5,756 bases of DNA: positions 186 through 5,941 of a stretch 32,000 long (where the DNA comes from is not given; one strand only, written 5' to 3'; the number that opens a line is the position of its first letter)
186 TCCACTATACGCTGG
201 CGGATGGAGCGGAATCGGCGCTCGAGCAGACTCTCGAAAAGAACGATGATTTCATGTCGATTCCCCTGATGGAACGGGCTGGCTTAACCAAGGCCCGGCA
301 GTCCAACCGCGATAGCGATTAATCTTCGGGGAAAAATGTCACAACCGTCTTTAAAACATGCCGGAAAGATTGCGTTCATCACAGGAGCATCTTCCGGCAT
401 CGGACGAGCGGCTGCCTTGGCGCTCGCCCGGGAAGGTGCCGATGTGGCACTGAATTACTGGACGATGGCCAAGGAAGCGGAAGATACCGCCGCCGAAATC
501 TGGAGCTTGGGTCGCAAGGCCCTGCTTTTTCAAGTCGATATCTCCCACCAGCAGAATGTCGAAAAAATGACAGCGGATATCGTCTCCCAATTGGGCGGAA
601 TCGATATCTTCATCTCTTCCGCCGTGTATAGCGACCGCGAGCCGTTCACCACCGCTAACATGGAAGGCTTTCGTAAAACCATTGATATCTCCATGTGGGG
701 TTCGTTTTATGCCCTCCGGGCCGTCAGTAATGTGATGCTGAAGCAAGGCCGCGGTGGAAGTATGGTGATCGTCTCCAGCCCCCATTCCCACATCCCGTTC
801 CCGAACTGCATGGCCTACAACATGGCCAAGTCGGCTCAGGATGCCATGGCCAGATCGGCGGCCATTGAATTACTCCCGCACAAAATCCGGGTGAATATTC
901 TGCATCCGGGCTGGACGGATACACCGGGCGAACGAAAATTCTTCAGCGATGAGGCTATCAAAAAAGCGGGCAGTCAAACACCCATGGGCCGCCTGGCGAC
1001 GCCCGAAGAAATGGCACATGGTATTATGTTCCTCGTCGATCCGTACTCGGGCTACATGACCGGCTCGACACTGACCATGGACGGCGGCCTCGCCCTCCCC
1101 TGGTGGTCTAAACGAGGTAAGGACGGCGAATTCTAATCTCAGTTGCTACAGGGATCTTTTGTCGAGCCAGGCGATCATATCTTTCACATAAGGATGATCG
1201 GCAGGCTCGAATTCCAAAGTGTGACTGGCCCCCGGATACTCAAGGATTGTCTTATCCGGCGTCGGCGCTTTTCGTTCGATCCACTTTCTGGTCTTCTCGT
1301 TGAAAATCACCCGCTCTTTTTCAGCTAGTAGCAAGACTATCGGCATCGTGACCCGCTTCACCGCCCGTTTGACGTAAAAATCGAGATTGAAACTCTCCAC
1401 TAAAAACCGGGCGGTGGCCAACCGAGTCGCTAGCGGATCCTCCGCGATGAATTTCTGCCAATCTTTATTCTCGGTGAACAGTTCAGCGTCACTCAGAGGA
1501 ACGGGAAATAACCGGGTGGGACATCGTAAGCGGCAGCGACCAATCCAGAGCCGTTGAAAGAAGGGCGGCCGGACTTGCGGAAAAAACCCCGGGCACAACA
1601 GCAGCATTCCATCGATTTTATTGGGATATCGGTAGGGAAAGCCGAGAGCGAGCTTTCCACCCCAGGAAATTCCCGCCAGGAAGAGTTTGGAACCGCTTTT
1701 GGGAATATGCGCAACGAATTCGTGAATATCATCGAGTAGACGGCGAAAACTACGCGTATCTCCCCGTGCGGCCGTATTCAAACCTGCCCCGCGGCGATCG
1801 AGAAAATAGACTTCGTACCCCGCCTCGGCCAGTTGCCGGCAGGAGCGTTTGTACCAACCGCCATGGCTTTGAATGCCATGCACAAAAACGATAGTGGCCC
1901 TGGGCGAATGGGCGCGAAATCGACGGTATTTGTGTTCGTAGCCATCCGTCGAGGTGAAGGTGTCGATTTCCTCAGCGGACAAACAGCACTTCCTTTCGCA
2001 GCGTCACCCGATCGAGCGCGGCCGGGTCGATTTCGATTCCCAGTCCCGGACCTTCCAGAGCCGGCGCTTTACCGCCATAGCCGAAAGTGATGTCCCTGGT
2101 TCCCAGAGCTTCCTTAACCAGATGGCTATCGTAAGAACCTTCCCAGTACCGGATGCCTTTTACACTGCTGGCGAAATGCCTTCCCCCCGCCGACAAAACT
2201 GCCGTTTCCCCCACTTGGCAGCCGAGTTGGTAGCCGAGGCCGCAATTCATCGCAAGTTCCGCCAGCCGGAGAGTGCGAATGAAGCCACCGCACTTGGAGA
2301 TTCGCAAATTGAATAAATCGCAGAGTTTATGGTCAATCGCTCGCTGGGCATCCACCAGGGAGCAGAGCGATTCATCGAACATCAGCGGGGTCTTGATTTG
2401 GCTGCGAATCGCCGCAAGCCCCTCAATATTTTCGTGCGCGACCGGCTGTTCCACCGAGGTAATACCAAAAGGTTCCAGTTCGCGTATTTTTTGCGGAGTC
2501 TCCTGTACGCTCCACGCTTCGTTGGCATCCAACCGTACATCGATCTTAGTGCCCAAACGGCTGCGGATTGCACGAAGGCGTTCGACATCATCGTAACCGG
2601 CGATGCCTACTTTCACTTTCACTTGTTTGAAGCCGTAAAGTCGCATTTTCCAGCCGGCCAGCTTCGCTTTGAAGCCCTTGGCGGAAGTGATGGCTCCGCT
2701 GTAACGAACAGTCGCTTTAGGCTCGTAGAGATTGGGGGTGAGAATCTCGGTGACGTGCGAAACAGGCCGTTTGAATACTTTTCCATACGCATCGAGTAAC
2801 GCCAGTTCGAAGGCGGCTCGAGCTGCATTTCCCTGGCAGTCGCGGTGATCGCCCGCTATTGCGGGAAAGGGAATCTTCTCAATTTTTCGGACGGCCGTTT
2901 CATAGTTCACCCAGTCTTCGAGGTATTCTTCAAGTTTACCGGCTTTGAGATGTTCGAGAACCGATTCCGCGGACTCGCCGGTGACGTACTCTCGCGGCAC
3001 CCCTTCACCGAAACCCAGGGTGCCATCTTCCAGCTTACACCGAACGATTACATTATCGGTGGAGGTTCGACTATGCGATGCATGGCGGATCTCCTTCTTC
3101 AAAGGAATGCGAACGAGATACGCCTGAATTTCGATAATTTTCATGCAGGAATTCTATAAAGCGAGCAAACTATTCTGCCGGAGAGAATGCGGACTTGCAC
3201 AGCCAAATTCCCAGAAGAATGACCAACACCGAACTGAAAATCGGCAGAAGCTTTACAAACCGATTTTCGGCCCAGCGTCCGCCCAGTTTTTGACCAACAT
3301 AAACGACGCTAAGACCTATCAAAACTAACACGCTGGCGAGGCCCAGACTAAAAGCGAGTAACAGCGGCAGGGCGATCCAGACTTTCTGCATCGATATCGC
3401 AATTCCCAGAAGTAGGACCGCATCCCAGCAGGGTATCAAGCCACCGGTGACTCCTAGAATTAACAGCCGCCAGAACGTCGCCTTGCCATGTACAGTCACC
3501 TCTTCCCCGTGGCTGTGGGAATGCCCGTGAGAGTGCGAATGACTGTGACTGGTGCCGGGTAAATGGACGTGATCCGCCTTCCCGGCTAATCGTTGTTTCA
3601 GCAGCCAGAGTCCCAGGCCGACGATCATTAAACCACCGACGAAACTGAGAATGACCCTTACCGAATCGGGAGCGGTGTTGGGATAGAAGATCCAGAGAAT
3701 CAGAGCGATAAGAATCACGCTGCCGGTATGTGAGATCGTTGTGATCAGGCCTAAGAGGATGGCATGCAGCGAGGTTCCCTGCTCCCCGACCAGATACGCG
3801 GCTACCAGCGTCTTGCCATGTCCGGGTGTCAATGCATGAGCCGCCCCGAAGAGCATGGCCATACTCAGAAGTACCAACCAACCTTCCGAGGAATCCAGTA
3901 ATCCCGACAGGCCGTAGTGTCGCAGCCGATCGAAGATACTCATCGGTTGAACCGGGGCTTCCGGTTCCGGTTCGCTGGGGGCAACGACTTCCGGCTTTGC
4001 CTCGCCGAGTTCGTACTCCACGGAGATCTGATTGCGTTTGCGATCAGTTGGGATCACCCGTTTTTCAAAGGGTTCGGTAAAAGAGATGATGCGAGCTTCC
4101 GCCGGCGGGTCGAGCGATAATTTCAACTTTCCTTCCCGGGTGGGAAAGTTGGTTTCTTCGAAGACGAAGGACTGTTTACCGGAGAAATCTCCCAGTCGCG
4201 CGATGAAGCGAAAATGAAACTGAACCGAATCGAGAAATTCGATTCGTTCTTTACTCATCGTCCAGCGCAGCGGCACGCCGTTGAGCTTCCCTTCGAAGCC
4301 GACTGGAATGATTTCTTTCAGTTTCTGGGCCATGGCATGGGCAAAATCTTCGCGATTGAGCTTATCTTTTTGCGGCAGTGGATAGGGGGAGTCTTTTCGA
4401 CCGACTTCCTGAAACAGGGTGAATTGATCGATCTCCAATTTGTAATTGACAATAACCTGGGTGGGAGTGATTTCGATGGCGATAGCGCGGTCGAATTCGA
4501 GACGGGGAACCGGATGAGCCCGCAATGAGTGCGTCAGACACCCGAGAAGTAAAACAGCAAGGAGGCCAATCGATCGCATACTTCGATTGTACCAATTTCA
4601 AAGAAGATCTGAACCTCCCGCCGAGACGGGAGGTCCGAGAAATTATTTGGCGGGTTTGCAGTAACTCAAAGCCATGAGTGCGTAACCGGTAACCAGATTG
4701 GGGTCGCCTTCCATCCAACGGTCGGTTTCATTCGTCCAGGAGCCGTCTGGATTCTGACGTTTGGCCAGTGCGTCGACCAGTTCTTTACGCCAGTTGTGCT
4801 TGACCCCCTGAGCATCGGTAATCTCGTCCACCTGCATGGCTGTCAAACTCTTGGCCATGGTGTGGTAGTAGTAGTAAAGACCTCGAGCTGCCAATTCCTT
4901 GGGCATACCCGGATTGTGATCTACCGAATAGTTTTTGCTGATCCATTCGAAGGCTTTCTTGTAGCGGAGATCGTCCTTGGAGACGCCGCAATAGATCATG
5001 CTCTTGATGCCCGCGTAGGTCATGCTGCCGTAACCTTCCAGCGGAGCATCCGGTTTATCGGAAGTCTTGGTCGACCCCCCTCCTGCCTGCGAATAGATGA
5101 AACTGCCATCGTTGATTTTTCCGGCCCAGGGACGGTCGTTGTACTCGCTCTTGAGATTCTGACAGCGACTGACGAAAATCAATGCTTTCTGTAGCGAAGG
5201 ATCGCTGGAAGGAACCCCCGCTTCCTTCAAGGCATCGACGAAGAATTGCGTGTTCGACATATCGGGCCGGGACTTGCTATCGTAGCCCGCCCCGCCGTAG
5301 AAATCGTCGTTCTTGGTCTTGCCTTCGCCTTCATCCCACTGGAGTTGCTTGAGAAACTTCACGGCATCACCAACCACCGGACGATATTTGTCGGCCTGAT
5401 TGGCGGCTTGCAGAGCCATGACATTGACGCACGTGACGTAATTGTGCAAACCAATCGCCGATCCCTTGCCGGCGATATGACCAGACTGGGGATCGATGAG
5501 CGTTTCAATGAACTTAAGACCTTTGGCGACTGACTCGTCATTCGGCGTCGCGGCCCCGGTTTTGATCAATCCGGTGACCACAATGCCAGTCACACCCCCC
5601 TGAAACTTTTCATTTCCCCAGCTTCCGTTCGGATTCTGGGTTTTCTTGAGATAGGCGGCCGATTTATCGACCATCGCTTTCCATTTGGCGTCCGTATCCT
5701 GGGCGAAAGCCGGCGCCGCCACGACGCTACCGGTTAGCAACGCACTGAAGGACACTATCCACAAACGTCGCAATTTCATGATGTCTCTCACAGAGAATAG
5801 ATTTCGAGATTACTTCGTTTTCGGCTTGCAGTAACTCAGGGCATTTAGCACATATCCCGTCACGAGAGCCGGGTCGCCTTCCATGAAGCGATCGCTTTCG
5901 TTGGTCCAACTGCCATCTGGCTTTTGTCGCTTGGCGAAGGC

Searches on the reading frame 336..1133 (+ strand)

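Call 87: search_protein_families(library=pfam, proteins=[window:336-1133:+], max_evalue=0.0001)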
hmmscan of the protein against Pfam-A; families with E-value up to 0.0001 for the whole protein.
window:336-1133:+ (266 aa): 4 families
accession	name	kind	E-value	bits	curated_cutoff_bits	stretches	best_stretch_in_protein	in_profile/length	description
PF13561.12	adh_short_C2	-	3.3e-58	197.5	27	1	17-252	1-235/236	Enoyl-(Acyl carrier protein) reductase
PF00106.31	adh_short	-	1.3e-43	149.2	26.6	1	11-206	1-194/195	short chain dehydrogenase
PF08659.16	KR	-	2e-11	44.6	22.6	1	14-174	4-162/180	KR domain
PF23441.1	SDR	-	6.3e-05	22.9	27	0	118-224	121-224/258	SDR-like rossmann domain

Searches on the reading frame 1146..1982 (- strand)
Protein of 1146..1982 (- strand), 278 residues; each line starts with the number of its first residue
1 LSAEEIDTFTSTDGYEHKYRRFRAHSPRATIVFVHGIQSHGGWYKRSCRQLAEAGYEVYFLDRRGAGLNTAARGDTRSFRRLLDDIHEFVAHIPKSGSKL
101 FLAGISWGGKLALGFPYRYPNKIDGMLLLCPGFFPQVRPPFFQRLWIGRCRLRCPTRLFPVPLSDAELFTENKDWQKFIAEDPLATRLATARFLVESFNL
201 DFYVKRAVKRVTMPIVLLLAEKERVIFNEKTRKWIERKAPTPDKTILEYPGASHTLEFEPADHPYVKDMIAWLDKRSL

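Call 87: search_protein_families(library=pfam, proteins=[window:1146-1982:-], max_evalue=0.0001)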
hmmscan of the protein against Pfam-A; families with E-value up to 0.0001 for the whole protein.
window:1146-1982:- (278 aa): 3 families
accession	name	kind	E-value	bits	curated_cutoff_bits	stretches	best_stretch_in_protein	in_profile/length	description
PF12146.15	Hydrolase_4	-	9.6e-48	163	27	1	26-260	2-238/239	Serine aminopeptidase, S33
PF12697.13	Abhydrolase_6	-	3.5e-17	64.2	26.3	1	31-260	1-211/217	Alpha/beta hydrolase family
PF00561.26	Abhydrolase_1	-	5.2e-15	56.2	25.8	1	30-254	2-238/245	alpha/beta hydrolase fold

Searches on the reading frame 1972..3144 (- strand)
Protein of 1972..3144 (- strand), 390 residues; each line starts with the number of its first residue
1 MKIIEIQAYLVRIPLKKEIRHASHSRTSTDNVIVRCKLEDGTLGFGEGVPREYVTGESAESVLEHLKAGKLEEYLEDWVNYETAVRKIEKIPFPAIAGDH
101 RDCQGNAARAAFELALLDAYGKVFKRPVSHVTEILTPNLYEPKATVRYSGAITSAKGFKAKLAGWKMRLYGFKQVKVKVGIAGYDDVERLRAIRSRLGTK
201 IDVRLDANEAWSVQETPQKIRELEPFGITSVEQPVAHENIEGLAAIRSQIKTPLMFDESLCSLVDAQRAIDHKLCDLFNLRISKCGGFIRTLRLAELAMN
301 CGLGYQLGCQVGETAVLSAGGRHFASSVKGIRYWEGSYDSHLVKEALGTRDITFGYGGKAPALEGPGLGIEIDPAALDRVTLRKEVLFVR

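Call 87: search_protein_families(library=pfam, proteins=[window:1972-3144:-], max_evalue=0.0001)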
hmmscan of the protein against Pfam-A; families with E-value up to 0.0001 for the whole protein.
window:1972-3144:- (390 aa): 2 families
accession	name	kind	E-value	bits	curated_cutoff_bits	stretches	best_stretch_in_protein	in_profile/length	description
PF13378.12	MR_MLE_C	-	4.5e-47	161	29.4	1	168-375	11-218/219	Enolase C-terminal domain-like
PF02746.21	MR_MLE_N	-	5.2e-06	27.1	22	1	11-129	9-113/117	Mandelate racemase / muconate lactonizing enzyme, N-terminal domain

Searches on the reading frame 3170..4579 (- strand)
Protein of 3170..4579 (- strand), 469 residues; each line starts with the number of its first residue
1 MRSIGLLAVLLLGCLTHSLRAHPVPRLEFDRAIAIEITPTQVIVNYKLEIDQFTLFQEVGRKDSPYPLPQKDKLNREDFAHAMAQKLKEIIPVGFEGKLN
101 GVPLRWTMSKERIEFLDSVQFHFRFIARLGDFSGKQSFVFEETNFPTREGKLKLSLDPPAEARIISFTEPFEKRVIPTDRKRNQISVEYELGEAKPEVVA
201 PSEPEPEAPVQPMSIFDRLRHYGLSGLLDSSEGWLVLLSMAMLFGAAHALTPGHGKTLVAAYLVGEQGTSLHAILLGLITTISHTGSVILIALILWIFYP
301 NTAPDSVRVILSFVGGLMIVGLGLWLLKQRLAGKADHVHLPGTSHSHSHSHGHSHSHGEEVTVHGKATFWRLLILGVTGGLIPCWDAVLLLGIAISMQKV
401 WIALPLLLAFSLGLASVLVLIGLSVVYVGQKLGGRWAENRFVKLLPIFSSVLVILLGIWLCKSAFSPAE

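Call 87: search_protein_families(library=pfam, proteins=[window:3170-4579:-], max_evalue=0.0001)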
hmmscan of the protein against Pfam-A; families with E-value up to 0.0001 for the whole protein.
window:3170-4579:- (469 aa): 2 families
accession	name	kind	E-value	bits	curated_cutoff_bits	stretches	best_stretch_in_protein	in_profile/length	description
PF03824.22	NicO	-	7.9e-09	35.7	27.7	1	236-364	3-140/287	High-affinity nickel-transport protein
PF13386.12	DsbD_2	-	1.1e-05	25.8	24.9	1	256-448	18-195/199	Cytochrome C biogenesis protein transmembrane region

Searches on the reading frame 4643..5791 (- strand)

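Call 87: search_protein_families(library=pfam, proteins=[window:4643-5791:-], max_evalue=0.0001)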
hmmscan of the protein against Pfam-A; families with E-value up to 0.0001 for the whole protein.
window:4643-5791:- (382 aa): 1 family
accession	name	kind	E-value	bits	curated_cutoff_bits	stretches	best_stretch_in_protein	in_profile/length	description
PF13243.12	SQHop_cyclase_C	-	1.2e-11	44.6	26.1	0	67-225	141-292/319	Squalene-hopene cyclase C-terminal domain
